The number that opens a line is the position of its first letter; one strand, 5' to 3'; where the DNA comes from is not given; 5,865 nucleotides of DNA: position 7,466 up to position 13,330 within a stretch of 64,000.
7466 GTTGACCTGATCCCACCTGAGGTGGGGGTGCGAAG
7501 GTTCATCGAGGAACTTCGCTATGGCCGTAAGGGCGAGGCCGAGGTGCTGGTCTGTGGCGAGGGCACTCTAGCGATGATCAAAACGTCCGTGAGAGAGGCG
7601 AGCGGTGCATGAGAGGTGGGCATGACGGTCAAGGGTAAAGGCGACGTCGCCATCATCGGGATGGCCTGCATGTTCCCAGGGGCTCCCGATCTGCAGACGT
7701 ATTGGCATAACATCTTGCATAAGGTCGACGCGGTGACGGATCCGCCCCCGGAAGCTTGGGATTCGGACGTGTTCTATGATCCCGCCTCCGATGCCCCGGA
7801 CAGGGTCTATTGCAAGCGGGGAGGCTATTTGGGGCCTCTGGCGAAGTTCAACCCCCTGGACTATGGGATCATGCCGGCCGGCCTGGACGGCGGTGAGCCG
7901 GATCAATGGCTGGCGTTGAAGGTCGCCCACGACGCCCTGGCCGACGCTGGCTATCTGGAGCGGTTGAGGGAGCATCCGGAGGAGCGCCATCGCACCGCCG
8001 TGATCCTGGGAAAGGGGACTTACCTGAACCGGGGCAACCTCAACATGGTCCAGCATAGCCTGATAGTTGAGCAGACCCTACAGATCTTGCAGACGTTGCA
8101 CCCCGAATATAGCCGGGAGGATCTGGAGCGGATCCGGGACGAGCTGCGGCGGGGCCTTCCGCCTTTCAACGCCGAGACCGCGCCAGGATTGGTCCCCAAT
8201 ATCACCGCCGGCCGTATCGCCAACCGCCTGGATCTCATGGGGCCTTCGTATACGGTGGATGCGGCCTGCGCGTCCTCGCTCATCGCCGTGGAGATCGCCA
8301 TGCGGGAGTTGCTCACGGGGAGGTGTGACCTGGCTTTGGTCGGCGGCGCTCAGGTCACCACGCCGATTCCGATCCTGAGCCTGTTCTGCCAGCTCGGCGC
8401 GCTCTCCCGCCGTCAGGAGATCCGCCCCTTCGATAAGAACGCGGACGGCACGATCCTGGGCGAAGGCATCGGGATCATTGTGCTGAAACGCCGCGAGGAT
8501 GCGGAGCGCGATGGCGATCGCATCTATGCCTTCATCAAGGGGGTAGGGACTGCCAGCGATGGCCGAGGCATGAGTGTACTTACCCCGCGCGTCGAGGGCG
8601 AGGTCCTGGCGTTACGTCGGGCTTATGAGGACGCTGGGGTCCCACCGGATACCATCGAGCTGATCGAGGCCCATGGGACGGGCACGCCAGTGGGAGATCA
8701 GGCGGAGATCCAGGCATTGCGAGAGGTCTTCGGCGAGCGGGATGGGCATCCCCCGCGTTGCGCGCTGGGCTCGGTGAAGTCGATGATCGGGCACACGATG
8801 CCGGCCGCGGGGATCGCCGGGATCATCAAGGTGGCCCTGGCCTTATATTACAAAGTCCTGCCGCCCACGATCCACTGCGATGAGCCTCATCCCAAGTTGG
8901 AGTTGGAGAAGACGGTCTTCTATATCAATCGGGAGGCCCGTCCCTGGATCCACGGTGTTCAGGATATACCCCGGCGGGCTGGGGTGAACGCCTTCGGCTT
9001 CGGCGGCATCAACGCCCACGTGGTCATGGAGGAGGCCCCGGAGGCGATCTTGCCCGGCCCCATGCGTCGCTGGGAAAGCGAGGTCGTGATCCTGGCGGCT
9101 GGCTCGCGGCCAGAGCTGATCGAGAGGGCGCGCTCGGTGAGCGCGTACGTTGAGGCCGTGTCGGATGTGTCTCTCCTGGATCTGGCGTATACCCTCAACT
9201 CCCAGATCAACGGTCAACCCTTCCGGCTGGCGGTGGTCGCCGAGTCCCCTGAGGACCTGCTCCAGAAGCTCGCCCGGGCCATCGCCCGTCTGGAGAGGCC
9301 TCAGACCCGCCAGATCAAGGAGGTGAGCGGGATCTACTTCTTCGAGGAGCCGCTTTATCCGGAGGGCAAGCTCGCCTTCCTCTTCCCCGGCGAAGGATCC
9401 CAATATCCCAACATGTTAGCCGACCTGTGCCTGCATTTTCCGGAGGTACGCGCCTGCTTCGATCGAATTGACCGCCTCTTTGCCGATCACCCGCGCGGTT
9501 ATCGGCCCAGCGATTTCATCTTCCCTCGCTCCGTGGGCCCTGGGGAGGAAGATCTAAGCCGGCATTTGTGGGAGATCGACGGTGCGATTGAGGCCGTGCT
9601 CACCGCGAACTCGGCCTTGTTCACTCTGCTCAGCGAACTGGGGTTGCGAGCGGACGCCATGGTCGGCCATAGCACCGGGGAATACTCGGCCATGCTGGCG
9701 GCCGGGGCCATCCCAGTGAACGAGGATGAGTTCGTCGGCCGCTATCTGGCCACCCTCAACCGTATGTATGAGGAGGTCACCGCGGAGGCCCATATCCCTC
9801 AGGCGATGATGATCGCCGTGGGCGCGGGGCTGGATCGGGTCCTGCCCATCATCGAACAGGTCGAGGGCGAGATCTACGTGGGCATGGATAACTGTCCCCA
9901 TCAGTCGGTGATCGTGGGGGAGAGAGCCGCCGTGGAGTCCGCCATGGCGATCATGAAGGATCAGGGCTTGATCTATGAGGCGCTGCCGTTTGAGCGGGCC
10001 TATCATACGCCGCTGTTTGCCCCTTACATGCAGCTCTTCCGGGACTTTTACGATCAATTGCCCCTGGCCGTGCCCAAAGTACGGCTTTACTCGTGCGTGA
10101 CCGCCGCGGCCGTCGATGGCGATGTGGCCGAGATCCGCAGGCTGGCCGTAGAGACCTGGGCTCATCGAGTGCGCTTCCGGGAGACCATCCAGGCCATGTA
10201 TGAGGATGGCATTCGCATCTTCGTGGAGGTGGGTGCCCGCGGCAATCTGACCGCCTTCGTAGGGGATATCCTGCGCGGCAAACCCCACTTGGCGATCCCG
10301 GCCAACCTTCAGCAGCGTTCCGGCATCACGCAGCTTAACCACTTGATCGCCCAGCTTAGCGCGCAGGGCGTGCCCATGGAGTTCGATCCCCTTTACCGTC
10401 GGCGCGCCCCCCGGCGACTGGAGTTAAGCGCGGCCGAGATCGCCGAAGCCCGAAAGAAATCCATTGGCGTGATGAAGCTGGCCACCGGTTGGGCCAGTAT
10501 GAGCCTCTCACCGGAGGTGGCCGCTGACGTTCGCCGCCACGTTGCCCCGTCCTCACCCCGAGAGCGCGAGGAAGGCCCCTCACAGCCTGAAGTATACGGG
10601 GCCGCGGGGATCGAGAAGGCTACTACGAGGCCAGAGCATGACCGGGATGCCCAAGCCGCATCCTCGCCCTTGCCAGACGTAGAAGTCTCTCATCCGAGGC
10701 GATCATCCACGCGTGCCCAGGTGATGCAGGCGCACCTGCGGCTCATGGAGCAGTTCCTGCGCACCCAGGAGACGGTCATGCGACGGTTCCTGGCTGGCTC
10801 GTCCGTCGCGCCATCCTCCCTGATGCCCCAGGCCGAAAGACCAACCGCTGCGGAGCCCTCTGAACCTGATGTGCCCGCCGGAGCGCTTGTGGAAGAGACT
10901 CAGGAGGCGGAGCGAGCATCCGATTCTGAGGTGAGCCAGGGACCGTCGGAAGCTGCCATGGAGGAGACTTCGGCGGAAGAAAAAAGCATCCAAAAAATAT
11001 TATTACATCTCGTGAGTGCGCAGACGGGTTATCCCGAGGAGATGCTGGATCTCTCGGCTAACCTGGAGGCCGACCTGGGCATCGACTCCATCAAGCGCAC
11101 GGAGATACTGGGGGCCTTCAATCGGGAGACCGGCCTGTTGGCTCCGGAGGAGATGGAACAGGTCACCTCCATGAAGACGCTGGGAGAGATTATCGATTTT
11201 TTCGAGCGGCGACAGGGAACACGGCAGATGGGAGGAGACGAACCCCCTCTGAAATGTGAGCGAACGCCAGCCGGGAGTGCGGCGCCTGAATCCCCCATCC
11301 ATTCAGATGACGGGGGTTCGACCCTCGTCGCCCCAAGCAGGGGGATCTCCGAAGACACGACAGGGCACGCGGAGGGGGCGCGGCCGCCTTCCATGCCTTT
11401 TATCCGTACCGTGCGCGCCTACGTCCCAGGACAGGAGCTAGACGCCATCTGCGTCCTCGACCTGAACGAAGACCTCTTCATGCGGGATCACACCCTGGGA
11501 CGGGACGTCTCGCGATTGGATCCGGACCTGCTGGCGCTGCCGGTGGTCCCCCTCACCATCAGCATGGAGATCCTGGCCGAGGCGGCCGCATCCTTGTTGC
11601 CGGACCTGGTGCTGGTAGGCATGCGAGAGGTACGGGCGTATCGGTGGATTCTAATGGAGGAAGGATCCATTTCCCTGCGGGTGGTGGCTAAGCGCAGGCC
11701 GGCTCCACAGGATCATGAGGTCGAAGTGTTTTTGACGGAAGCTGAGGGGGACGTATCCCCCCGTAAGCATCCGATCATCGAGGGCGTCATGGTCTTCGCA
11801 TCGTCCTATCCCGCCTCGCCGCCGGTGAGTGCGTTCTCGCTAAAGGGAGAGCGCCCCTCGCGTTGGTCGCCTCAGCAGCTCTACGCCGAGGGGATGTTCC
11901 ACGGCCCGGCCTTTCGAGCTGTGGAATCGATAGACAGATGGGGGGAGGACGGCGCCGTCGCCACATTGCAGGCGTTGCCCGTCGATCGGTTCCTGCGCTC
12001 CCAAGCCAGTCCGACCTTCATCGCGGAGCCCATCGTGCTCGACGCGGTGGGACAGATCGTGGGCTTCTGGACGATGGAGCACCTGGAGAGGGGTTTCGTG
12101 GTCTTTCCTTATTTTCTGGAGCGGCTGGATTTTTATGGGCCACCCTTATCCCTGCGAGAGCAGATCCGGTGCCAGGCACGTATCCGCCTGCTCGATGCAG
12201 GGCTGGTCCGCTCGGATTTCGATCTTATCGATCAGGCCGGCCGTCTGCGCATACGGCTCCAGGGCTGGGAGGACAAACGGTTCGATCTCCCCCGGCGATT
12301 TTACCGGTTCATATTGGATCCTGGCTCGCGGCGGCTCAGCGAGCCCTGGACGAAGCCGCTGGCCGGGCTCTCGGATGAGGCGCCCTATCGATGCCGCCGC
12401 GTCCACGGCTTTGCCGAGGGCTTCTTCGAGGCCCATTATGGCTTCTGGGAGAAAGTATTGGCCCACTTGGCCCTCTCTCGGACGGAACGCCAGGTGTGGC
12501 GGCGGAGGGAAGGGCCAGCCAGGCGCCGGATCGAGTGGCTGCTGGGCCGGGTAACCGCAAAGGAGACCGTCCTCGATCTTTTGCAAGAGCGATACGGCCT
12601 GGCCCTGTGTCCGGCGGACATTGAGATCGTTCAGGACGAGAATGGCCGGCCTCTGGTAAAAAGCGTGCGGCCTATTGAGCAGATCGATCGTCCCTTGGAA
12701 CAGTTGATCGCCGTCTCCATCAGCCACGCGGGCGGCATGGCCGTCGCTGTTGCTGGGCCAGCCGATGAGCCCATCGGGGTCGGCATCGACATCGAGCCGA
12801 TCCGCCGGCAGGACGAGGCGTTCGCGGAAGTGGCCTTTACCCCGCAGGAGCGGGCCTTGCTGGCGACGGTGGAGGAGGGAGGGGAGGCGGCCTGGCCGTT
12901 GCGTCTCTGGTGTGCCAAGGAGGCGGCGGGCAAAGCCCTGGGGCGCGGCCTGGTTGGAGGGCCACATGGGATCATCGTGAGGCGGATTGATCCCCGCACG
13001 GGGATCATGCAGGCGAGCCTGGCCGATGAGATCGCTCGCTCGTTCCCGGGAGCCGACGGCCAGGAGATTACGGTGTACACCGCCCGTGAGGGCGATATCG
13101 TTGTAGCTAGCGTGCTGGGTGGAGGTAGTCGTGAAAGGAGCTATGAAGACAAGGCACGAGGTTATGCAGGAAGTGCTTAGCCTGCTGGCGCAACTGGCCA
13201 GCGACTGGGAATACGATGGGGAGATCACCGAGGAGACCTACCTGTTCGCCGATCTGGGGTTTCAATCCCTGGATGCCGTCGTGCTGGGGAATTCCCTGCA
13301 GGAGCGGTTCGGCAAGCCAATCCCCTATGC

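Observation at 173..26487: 26-kb, 12-gene translationally coupled operon: non-canonical iterative PKS pair, tailoring enzymes and three unknown repeat proteins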

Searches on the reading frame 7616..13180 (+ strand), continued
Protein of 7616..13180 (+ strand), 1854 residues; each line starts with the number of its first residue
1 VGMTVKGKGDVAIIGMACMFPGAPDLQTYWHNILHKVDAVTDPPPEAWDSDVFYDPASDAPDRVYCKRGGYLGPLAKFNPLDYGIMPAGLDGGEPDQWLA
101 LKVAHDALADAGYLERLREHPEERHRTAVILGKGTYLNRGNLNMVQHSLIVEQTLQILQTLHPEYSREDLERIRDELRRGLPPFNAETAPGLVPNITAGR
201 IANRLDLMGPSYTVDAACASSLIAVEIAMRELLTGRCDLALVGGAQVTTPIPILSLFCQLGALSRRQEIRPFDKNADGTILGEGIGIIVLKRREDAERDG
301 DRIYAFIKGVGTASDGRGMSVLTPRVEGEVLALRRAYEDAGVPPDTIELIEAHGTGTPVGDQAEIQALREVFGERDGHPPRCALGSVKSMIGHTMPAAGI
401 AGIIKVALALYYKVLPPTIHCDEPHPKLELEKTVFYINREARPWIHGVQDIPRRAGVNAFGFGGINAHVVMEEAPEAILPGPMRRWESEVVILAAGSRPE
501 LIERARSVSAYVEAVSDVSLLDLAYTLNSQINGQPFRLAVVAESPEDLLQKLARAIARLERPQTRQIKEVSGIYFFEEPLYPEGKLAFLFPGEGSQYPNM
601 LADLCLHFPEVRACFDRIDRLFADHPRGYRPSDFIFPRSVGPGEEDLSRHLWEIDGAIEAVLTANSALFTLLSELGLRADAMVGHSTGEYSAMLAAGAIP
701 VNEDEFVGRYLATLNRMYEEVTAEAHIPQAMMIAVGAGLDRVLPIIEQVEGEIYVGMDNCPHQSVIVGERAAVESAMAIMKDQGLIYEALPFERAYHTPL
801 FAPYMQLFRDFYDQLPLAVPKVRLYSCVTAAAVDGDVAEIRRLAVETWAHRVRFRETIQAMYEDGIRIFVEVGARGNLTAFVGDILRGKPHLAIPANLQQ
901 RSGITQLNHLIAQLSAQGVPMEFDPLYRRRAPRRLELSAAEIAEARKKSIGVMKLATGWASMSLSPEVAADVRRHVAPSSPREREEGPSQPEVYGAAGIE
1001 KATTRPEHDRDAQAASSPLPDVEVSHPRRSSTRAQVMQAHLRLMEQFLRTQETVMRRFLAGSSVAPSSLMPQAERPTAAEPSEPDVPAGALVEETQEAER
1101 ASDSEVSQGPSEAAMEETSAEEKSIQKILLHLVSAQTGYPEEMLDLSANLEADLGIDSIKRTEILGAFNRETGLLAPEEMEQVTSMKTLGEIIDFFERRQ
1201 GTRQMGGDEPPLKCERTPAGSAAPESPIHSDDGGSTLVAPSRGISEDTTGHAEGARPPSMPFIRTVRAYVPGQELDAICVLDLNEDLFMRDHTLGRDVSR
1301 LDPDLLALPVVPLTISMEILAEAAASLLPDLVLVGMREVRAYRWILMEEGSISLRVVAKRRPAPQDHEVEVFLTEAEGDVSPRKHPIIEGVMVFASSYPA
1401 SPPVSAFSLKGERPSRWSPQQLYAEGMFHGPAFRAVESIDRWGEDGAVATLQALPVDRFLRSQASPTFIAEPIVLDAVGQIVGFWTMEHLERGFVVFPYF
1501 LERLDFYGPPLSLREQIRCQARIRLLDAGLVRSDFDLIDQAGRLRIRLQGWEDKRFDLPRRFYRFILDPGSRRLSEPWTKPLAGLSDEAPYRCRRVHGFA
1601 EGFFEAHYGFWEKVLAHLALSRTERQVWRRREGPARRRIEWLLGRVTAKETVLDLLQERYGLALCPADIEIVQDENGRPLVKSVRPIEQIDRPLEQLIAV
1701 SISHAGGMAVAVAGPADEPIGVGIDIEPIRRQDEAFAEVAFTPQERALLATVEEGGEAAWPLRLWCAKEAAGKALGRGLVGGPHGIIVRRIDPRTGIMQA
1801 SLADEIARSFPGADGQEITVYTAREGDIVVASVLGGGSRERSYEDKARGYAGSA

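Call 103: search_protein_families(library=pfam, proteins=[L029:7835-14956:+, L029:14925-19817:+, L029:20323-21123:+, L029:21120-22301:+, L029:22298-23440:+, L029:23719-25404:+, L029:5545-7545:+], max_evalue=0.00001)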
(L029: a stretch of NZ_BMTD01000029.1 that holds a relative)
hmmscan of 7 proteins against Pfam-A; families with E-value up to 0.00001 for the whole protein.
L029:7835-14956:+ (2373 aa): 9 families
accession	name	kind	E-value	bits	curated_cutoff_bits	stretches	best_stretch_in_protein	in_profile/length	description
PF00109.32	ketoacyl-synt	-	1.8e-62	211.7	20.8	1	723-984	3-252/252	Beta-ketoacyl synthase, N-terminal domain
PF02801.28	Ketoacyl-synt_C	-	7.6e-39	132.8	20.8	1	992-1109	1-118/119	Beta-ketoacyl synthase, C-terminal domain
PF00698.26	Acyl_transf_1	-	4.2e-38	132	32.7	1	1268-1554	2-279/319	Acyl transferase domain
PF08659.16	KR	-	3.2e-30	105.8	22.6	1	2095-2318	1-179/180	KR domain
PF03060.21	NMO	-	3.7e-24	86.2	28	2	348-580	3-243/331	Nitronate monooxygenase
PF13561.12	adh_short_C2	-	1.7e-10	41.3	27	1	2186-2315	41-174/236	Enoyl-(Acyl carrier protein) reductase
PF00106.31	adh_short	-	4.9e-10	39.6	26.6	1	2173-2301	33-163/195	short chain dehydrogenase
PF16197.11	KAsynt_C_assoc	-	6.8e-09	36.6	33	1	1128-1207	18-91/111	Ketoacyl-synthetase C-terminal extension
PF00550.31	PP-binding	-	1.9e-07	31.6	20.8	1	1739-1802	2-65/67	Phosphopantetheine attachment site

L029:14925-19817:+ (1630 aa): 6 families
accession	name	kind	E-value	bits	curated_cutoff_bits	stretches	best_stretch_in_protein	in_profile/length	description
PF00109.32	ketoacyl-synt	-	2.3e-60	204.8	20.8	1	18-302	3-252/252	Beta-ketoacyl synthase, N-terminal domain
PF02801.28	Ketoacyl-synt_C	-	3.5e-33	114.6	20.8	1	310-434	1-118/119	Beta-ketoacyl synthase, C-terminal domain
PF00698.26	Acyl_transf_1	-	1.3e-17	64.7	32.7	1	649-856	75-278/319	Acyl transferase domain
PF01648.25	ACPS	-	1.9e-13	50.8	25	1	1500-1572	3-77/111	4'-phosphopantetheinyl transferase superfamily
PF16197.11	KAsynt_C_assoc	-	3.2e-09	37.6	33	1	439-495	6-56/111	Ketoacyl-synthetase C-terminal extension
PF14765.12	PS-DH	-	5.7e-08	32.9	23.7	1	1225-1361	9-162/166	Polyketide synthase dehydratase N-terminal domain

L029:20323-21123:+ (266 aa): 4 families
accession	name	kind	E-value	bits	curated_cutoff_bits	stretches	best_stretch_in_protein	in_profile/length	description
PF00561.26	Abhydrolase_1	-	8.5e-26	91.5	25.8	1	27-134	2-104/245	alpha/beta hydrolase fold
PF12146.15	Hydrolase_4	-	5.9e-21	75.3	27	1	23-170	2-157/239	Serine aminopeptidase, S33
PF12697.13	Abhydrolase_6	-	2e-20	74.8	26.3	1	28-251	1-214/217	Alpha/beta hydrolase family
PF02129.25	Peptidase_S15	-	8.7e-06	26.1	23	0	8-135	2-136/262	X-Pro dipeptidyl-peptidase (S15 family)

L029:21120-22301:+ (393 aa): 3 families
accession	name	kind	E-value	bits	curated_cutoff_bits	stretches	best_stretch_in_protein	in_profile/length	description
PF06722.18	EryCIII-like_C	-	1.2e-15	58.1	31.7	1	279-375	36-132/145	Erythromycin biosynthesis protein CIII-like, C-terminal domain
PF00201.24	UDPGT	-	1.8e-13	50.6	19.5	1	275-366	323-416/499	UDP-glucoronosyl and UDP-glucosyl transferase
PF04101.22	Glyco_tran_28_C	-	3.6e-10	40.6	22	1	287-370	68-155/166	Glycosyltransferase family 28 C-terminal domain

L029:22298-23440:+ (380 aa): 5 families
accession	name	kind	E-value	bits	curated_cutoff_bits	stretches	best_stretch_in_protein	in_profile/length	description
PF13489.12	Methyltransf_23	-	2.2e-29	102.7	27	1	141-294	14-163/164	Methyltransferase domain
PF08242.18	Methyltransf_12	-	1.4e-12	48.6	30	1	154-245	1-98/98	Methyltransferase domain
PF08241.18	Methyltransf_11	-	2.2e-08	35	21.2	1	154-247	1-95/95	Methyltransferase domain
PF13649.12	Methyltransf_25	-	7.5e-07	30.2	27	1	154-243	2-97/97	Methyltransferase domain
PF13847.12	Methyltransf_31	-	1.4e-06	28.5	27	1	153-251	7-113/145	Methyltransferase domain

L029:23719-25404:+ (561 aa): 1 family
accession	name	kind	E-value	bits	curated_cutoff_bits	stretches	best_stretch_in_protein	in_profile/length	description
PF09335.16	VTT_dom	-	7.1e-19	68.9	33.9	1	379-507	1-121/123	VTT domain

L029:5545-7545:+ (666 aa): 2 families
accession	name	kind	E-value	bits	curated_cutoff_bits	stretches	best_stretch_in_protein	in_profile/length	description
PF00652.28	Ricin_B_lectin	-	1.4e-15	58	29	1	385-504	2-126/126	Ricin-type beta-trefoil lectin domain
PF14200.12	RicinB_lectin_2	-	9.3e-06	26.7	25.6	0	387-443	16-76/89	Ricin-type beta-trefoil lectin domain-like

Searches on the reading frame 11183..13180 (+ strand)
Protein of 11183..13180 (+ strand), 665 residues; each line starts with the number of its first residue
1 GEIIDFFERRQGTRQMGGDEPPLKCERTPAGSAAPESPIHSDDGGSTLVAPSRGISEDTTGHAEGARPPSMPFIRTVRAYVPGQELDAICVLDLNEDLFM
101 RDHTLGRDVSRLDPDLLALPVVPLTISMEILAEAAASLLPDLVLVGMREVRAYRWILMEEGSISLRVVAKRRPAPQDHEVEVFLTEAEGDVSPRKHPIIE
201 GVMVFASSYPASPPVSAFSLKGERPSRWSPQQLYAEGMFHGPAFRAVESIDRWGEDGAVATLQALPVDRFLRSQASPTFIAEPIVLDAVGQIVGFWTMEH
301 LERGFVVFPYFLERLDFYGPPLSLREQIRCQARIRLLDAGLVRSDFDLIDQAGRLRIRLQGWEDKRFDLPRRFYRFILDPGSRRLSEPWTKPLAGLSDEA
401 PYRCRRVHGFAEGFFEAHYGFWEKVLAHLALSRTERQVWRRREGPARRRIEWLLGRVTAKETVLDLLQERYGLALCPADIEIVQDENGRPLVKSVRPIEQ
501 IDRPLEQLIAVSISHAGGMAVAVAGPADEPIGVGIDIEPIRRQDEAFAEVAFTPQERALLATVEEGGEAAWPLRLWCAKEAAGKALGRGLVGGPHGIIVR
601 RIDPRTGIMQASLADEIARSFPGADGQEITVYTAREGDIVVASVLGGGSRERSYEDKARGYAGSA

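Call 20: search_protein_families(library=pfam, proteins=[window:11183-13180:+], max_evalue=1)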
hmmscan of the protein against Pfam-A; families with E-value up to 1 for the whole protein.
window:11183-13180:+ (665 aa): 3 families
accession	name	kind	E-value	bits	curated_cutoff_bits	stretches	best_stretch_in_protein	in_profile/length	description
PF01648.25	ACPS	-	1.7e-19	70.4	25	2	532-603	1-80/111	4'-phosphopantetheinyl transferase superfamily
PF14765.12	PS-DH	-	2e-15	57.2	23.7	1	231-365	24-157/166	Polyketide synthase dehydratase N-terminal domain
PF17837.6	4PPT_N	-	0.031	14.8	27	0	509-524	52-67/68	4'-phosphopantetheinyl transferase N-terminal domain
